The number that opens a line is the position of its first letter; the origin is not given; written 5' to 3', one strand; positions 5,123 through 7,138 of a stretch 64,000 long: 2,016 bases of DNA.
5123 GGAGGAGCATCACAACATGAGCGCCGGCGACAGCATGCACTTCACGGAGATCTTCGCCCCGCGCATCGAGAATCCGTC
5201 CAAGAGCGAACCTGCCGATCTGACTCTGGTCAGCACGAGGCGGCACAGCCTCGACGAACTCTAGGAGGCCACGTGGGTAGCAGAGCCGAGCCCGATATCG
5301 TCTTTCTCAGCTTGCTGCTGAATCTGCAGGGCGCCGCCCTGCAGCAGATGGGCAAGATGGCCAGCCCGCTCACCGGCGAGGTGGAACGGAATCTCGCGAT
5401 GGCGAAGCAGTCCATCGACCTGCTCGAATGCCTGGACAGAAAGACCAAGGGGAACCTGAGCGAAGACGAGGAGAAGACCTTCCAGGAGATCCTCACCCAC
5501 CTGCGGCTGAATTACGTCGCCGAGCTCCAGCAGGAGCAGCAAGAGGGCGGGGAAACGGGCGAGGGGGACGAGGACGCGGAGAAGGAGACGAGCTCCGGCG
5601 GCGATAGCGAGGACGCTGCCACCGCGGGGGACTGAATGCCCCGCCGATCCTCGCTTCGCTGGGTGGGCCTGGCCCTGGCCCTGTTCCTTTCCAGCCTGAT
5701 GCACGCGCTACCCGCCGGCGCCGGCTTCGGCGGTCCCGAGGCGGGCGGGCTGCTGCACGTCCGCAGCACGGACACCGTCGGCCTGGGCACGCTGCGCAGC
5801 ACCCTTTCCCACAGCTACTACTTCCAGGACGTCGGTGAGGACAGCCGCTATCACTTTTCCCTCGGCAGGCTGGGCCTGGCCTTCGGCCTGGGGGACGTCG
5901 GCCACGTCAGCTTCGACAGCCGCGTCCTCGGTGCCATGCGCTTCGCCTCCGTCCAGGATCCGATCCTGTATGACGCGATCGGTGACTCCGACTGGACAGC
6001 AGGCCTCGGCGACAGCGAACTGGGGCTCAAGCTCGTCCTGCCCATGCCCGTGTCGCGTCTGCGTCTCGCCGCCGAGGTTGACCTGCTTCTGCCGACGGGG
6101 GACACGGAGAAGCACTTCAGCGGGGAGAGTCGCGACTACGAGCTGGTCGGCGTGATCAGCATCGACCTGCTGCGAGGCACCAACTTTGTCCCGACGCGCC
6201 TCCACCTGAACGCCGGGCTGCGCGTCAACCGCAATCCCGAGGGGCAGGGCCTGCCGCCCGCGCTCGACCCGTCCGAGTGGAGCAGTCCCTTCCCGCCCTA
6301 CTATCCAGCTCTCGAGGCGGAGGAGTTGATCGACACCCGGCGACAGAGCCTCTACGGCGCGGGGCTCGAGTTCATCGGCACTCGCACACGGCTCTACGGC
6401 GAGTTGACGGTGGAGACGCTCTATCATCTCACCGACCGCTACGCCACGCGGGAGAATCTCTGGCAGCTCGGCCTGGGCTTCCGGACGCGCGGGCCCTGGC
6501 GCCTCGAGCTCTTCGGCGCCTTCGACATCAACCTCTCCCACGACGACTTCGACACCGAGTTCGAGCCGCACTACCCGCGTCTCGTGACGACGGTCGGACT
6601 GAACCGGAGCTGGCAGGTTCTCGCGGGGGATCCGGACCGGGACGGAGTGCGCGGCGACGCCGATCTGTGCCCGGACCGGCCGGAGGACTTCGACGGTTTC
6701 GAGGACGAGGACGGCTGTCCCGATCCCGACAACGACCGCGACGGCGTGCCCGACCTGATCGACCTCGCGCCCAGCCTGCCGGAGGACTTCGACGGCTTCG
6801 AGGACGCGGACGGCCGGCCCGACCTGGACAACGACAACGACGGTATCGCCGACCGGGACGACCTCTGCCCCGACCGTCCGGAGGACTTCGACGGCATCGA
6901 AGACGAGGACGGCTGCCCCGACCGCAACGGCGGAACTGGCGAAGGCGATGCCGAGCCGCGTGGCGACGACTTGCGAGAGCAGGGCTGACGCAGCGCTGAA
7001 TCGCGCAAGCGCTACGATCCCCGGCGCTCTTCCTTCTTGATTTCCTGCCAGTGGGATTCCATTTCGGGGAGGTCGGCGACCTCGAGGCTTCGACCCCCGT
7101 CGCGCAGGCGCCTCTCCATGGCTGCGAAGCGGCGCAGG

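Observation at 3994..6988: AT-rich promoter island driving a tight operon: two paralogous XRE-HTH/cupin regulators, DUF1844, and a beta-barrel/TSP3 calcium-binding protein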

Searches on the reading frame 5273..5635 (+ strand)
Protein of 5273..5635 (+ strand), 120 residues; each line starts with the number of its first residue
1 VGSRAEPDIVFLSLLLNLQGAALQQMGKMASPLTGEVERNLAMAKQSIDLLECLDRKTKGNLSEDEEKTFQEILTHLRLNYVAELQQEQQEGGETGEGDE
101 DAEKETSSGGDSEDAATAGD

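Call 4: search_protein_families(library=pfam, proteins=[window:5273-5635:+], max_evalue=0.01)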
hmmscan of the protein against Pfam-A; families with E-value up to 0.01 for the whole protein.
window:5273-5635:+ (120 aa): 1 family
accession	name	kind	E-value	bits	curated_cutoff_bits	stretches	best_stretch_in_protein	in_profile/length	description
PF08899.16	DUF1844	-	2e-23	82.8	27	1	11-82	4-75/76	Domain of unknown function (DUF1844)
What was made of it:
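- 5273..5635 (+): DUF1844 protein (120 aa): three-helix core plus disordered acidic tail. PF08899 2e-23 (call 4).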

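Call 5: search_protein_families(library=ncbifam, proteins=[window:5273-5635:+], max_evalue=0.01)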
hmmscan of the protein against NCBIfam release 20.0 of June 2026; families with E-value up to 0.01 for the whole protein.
window:5273-5635:+ (120 aa): 0 families

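Call 22: find_homologous_proteins(query=window:5273-5635:+, max_evalue=0.001)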
Query window:5273-5635:+ (120 aa): 16 proteins with E <= 0.001 among 28 candidates.
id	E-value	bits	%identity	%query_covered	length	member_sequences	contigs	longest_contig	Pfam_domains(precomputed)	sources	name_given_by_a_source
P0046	3.8e-68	244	100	100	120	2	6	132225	PF08899.17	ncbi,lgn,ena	-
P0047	6.2e-34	134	66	78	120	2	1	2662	PF08899.17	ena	-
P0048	1.2e-30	124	56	100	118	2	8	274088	PF08899.17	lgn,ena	-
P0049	3.7e-30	122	56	92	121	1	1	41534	PF08899.17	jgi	jgi:hypothetical protein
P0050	8.1e-30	121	73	67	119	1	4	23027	PF08899.17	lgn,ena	-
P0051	1.0e-29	121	58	88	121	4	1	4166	PF08899.17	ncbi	-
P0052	1.8e-29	120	56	92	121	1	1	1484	PF08899.17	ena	-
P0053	2.4e-29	119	57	93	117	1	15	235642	PF08899.17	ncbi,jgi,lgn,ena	-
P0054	6.4e-29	118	55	92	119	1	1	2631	PF08899.17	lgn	-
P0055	7.0e-29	118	70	69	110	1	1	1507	PF08899.17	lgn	-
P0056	1.1e-28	117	66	68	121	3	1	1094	PF08899.17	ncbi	-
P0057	1.0e-27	114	60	73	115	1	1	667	PF08899.17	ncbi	-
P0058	2.9e-27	113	67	69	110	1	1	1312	PF08899.17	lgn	-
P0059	2.9e-27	113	63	70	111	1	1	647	PF08899.17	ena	-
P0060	1.2e-22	98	62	64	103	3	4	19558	PF08899.17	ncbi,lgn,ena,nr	ncbi:MAG: DUF1844 domain-containing protein [Candidatus Krumholzibacteria bacterium]|nr:DUF1844 doma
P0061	1.1e-16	79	51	79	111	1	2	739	PF08899.17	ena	-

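Call 38: predict_structure(alignment_id=A4)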
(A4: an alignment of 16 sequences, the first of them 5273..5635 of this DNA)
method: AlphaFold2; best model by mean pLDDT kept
length: 120 residues; sequences in the alignment: 16
mean_pLDDT: 78.0   pTM: 0.62
mean pLDDT of the five models: 78.0, 72.9, 70.7, 66.0, 65.3
residues with pLDDT >= 90: 62; 70-90: 24; 50-70: 8; < 50: 26
segments of 3 or more residues with pLDDT < 50: 94-115
pLDDT, mean of each block of 10 residues (from residue 1): 66 93 91 88 95 93 92 96 87 47 40 47
secondary structure, 60 per line:
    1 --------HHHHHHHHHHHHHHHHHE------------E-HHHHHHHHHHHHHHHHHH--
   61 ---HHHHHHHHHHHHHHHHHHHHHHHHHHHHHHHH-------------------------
elements in order: H9-25 H41-58 H64-95
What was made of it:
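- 5273..5635 (+): AF2 gives helices 9-25, 41-58 and 64-95, with pLDDT around 90 in the core (call 38).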

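Call 42: fold_search(model_id=the predicted structure, library=pdb)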
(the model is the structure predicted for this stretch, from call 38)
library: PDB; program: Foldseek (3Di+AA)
matches with E <= 10: 177; with E <= 0.001: 0
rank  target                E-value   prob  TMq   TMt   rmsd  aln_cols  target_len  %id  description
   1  2l3l_MODEL_1_A        2.8e-01  0.99  0.47  0.51   4.7        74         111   16  The solution structure of the N-terminal domain of human Tubulin Binding Cofactor C reveals a platform for the (released 2011-09-21)
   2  9m1n_C                3.2e-01  0.99  0.52  0.23   4.9        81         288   16  Cryo-EM structure of the TBC-DC-Arl2-alpha-beta-tubulin complex with GDP-AlFx (released 2025-10-22)
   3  9edr_C                7.8e-01  0.72  0.45  0.23  11.3        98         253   10  Tubulin Cofactors D,E,G,C and Tubulin complex -- TBCC N Terminus Bound to Tubulin (released 2026-02-04)
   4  3uul_B                8.8e-01  0.54  0.43  0.44   6.8       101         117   19  Crystal Structure of first N-terminal utrophin spectrin repeat (released 2012-09-19)
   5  9m4f_3                8.8e-01  0.07  0.17  0.16  12.2       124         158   17  Photosystem I from the eukaryotic filamentous algae (released 2025-08-27)
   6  2rld_D                1.1e+00  0.25  0.33  0.36   6.0        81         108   14  CRYSTAL STRUCTURE OF A PROTEIN WITH UNKNOWN FUNCTION FROM S23 RIBOSOMAL PROTEIN FAMILY (BT_0352) FROM BACTEROIDES THET (released 2007-10-30)
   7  5a97_A                1.3e+00  0.41  0.31  0.09   6.4        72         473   19  Hazara virus nucleocapsid protain (released 2016-01-13)
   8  9rgx_B                1.3e+00  0.38  0.37  0.45   7.4        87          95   20  X-ray crystal structure of a de novo designed single-chain antiparallel 3-helix coiled-coil bundle, sc-apCC3-ACW (released 2025-09-03)
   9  5a97_C                1.3e+00  0.41  0.31  0.09   6.1        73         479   22  Hazara virus nucleocapsid protain (released 2016-01-13)
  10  3uun_B                1.3e+00  0.12  0.25  0.26  10.3       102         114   22  Crystal Structure of N-terminal first spectrin repeat of dystrophin (released 2012-09-19)
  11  7qcf_B                1.4e+00  0.21  0.34  0.18   9.0        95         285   17  X-ray crystallographic structure of E. coli K-12 glycyl-tRNA synthetase alpha subunit (glyQ) (released 2022-05-04)
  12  2luh_MODEL_1_A        1.6e+00  0.51  0.42  0.32   3.8        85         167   21  NMR structure of the Vta1-Vps60 complex (released 2012-11-07)
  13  2rkk_A                1.7e+00  0.54  0.44  0.35   3.5        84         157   23  Crystal Structure of S.cerevisiae Vta1 N-terminal domain (released 2008-01-22)
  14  3uum_A                1.8e+00  0.14  0.30  0.29  10.3       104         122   16  Crystal Structure of N-terminal first spectrin repeat of utrophin (released 2012-09-19)
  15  4xze_B                1.9e+00  0.33  0.30  0.09   6.7        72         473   19  The crystal structure of Hazara virus nucleoprotein (released 2015-09-02)
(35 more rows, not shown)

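Call 68: search_protein_representatives(alignment_id=A4)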
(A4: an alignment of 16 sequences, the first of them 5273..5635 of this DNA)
Query: 16 sequences, 115 profile positions. Proteins with E-value up to 0.001 (for the whole library): 6692; up to 1e-10: 2781; up to 1e-30: 13. The best 150 are listed.
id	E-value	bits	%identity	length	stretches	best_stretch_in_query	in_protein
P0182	8.0e-42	157.8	-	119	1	3-112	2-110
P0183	2.4e-37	143.4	-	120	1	4-104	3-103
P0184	8.5e-34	132.0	-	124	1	5-108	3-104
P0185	1.8e-33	130.9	-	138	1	5-107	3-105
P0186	2.7e-33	130.3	-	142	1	1-110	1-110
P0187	1.3e-32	128.2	-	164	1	3-112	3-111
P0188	1.5e-32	127.9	-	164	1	3-114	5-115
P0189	1.9e-32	127.6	-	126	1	1-114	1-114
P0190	7.1e-32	125.8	-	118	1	4-114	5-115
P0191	1.2e-31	125.1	-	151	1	6-111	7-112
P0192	1.9e-31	124.4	-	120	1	6-112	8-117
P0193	3.4e-31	123.6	-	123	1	6-109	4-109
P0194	6.4e-31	122.7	-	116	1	4-110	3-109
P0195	1.2e-30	121.8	-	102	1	5-73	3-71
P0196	1.3e-30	121.7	-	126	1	1-112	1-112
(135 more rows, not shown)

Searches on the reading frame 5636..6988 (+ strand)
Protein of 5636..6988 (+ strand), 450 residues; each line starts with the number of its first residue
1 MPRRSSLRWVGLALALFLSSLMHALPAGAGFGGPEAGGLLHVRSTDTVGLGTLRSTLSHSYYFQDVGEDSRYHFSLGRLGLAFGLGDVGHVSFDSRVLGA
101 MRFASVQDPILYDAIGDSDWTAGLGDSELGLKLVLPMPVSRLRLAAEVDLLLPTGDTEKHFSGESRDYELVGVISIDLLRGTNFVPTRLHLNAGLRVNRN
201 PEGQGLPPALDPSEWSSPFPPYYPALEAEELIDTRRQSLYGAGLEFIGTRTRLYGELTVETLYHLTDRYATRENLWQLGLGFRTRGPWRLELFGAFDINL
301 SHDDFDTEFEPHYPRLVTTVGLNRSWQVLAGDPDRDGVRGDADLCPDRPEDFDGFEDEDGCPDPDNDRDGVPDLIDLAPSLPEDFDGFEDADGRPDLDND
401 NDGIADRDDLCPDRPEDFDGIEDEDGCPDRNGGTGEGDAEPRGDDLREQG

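Call 4: search_protein_families(library=pfam, proteins=[window:5636-6988:+], max_evalue=0.01)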
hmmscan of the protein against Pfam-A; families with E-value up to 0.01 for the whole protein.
window:5636-6988:+ (450 aa): 0 families

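Call 5: search_protein_families(library=ncbifam, proteins=[window:5636-6988:+], max_evalue=0.01)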
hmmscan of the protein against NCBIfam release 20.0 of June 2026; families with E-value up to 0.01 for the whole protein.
window:5636-6988:+ (450 aa): 2 families
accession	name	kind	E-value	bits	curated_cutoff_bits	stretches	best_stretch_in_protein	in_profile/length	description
NF033763.1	exchanger_TraB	exception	8.3e-07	27.4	700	1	332-385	323-372/522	outer membrane exchange protein TraB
NF053612.1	anchor_PA1041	equivalog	0.0026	17.7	250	0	326-367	72-110/236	PA1041 family peptidoglycan-binding anchor lipoprotein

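Call 30: find_homologous_proteins(query=window:5636-6988:+, max_evalue=0.00001)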
Query window:5636-6988:+ (450 aa): 7088 proteins with E <= 0.00001 among 8000 candidates; the best 120 are listed.
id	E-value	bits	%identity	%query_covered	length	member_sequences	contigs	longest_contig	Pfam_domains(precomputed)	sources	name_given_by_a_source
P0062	0.0e+0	1031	100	100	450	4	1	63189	-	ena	-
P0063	2.2e-196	671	70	91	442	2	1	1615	-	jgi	jgi:hypothetical protein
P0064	1.9e-180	619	68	89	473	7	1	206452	-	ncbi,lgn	ncbi:MAG: hypothetical protein R3C71_12320 [Candidatus Krumholzibacteriia bacterium]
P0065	4.5e-178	611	65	89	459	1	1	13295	-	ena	-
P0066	1.0e-174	600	65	91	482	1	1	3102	-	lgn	-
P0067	4.7e-174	598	66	88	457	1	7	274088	-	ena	-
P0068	1.6e-173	596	63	92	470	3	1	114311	-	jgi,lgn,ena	-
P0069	1.2e-171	590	65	93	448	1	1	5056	-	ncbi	-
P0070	7.9e-170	584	64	89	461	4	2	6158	-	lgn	-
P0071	1.4e-169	583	64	89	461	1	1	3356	-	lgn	-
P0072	1.8e-169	583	63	95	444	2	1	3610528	-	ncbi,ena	-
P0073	8.6e-169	580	63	93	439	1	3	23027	-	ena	-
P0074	1.2e-168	580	59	97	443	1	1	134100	-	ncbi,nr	ncbi:MAG: hypothetical protein GY835_05955 [bacterium]|nr:hypothetical protein [bacterium]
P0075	2.3e-167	576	62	93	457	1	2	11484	-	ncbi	-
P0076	1.2e-166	573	62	93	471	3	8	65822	-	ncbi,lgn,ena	-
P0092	3.1e-87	311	33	90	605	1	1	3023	PF00691.26,PF02412.24,PF13557.13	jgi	jgi:outer membrane protein OmpA-like peptidoglycan-associated protein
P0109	1.8e-82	296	38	94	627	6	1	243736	PF00691.26,PF13557.13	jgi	jgi:outer membrane protein OmpA-like peptidoglycan-associated protein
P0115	1.1e-80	290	38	90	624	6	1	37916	PF00691.26,PF02412.24,PF13557.13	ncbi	-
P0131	4.7e-78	281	32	82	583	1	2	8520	PF00691.26,PF02412.24,PF13557.13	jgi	jgi:outer membrane protein OmpA-like peptidoglycan-associated protein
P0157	1.1e-75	273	37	93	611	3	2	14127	PF00691.26,PF02412.24,PF13557.13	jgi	jgi:outer membrane protein OmpA-like peptidoglycan-associated protein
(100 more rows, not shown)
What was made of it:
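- Closest known: COG4313 / Phenol_MetA_deg. Same: Some orthologues carry a precomputed PF13557 hit (call 30).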

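Call 31: search_protein_families(library=pfam, proteins=[window:5636-6988:+], max_evalue=10)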
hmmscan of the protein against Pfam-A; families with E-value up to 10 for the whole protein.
window:5636-6988:+ (450 aa): 1 family
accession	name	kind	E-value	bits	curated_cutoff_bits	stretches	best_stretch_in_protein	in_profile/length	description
PF02412.23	TSP_3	-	7.6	6.7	25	2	359-380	10-30/36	Thrombospondin type 3 repeat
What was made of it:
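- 6629..6922 (+): TSP3-like Ca2+-binding repeat region (residues 332-429). Pfam TSP_3 is below threshold here (call 31).
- On OmpA-family peptidoglycan-anchored outer-membrane proteins: The domain is present in the ~625-aa orthologues (calls 30, 31).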

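Call 44: predict_structure(alignment_id=A3)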
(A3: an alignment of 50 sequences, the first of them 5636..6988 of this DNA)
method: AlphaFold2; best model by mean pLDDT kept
length: 450 residues; sequences in the alignment: 50
mean_pLDDT: 78.8   pTM: 0.68
mean pLDDT of the five models: 78.8, 77.5, 77.2, 76.1, 75.0
residues with pLDDT >= 90: 179; 70-90: 138; 50-70: 92; < 50: 41
segments of 3 or more residues with pLDDT < 50: 23-34, 303-307, 430-450
pLDDT, mean of each block of 10 residues (from residue 1): 65 83 37 54 90 93 91 94 92 95 96 96 95 94 95 93 89 95 93 89 84 81 77 77 96 95 67 82 92 93 53 84 86 66 69 58 73 75 59 66 74 65 57 46 44
secondary structure, 60 per line:
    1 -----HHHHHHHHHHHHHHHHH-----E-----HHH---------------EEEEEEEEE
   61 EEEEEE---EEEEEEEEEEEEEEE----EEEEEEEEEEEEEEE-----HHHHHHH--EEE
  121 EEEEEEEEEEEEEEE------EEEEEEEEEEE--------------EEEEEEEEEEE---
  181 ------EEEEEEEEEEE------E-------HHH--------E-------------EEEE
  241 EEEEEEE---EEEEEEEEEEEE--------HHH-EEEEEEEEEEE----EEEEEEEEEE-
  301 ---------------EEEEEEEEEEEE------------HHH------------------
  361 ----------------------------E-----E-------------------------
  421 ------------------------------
elements in order: H6-22 E52-66 E70-84 E89-103 H109-115 E118-135 E142-152 E167-177 E187-197 E237-247 E251-262 E275-285 E290-299 E316-327
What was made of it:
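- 5636..6988 (+): Outer-membrane protein (450 aa): N-terminal hydrophobic helix read as a signal peptide, 12-strand beta-barrel, TSP3-like acidic repeats, no OmpA domain. AF2, pLDDT 78.8 overall (call 44).
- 5789..6616 (+): Barrel domain of gene 4 (residues 52-327). 12 strands, pLDDT mostly above 90 (call 44).
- On 12-strand outer-membrane barrels of the COG4313 / FapF type: AF2 gives 12 strands with pLDDT above 90 (call 44).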
